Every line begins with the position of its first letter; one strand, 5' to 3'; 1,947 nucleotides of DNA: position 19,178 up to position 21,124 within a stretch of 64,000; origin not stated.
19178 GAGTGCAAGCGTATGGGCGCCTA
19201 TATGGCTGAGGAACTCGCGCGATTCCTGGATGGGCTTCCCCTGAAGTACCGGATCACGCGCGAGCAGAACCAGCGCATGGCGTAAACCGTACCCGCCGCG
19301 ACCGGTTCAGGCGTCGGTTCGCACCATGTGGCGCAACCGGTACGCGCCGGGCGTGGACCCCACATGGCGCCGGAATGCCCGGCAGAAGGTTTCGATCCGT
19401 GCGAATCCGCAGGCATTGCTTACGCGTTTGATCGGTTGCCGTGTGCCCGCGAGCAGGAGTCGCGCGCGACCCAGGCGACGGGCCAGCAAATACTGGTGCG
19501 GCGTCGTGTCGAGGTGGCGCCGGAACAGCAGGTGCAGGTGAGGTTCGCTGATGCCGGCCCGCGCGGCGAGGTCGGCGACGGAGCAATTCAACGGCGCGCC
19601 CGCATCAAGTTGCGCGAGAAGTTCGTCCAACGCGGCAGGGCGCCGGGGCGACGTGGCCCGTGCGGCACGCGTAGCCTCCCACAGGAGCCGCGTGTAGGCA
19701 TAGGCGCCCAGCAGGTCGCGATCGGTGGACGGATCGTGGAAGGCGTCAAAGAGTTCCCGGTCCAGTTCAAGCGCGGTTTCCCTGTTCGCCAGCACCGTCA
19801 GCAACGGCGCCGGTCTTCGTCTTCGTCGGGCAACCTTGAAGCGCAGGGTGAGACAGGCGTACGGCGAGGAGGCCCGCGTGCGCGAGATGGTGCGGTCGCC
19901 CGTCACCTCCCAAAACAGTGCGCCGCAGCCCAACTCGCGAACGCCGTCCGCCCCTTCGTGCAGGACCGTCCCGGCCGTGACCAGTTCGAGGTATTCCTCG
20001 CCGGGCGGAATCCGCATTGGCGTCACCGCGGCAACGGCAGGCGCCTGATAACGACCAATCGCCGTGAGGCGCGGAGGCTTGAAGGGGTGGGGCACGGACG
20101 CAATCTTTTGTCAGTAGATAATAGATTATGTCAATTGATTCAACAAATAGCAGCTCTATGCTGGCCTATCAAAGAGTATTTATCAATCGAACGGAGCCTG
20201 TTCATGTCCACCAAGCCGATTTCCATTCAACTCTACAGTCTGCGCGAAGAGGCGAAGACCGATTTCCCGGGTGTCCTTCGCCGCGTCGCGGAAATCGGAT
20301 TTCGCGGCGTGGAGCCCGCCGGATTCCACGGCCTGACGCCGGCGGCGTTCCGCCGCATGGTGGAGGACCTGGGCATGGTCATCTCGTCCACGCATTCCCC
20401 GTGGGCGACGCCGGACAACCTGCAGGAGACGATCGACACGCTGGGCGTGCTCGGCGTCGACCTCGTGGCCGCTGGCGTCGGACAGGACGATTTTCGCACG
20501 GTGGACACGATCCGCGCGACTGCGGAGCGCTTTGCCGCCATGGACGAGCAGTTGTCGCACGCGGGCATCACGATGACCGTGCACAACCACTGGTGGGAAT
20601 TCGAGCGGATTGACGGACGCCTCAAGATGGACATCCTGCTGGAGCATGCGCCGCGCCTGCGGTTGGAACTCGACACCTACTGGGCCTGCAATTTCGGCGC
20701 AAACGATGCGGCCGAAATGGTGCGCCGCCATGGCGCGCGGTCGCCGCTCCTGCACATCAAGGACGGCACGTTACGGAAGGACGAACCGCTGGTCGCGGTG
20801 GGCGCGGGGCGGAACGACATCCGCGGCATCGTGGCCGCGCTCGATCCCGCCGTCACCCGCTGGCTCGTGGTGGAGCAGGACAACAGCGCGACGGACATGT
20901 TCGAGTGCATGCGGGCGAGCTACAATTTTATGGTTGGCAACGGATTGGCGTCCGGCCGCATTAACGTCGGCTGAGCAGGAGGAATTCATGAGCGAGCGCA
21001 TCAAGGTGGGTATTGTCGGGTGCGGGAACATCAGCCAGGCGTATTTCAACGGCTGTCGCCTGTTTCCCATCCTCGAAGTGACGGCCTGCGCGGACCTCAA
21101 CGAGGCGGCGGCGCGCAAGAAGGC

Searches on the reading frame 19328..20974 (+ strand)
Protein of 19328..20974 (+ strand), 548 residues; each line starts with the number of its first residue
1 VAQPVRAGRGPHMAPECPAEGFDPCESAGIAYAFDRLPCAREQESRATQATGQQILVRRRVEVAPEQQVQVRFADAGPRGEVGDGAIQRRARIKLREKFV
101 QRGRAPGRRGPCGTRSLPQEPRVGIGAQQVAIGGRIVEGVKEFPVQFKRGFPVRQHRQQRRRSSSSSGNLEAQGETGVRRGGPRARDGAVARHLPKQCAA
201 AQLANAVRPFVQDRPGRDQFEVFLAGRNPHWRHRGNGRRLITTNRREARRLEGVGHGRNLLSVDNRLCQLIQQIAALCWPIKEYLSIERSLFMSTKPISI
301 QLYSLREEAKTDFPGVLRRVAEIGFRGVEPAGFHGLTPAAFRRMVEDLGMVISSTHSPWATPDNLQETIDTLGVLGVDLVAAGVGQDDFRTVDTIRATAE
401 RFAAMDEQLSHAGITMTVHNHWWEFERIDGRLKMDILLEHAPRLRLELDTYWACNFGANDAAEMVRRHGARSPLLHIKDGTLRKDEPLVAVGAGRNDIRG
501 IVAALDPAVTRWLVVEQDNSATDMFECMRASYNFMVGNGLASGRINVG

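Call 13: search_protein_families(library=pfam, proteins=[window:19328-20974:+], max_evalue=0.01)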
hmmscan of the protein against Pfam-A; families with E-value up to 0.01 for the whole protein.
window:19328-20974:+ (548 aa): 1 family
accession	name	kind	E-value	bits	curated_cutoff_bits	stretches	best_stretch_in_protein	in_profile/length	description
PF01261.30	AP_endonuc_2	-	4e-11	43.5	31.1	1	317-519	1-231/249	Xylose isomerase-like TIM barrel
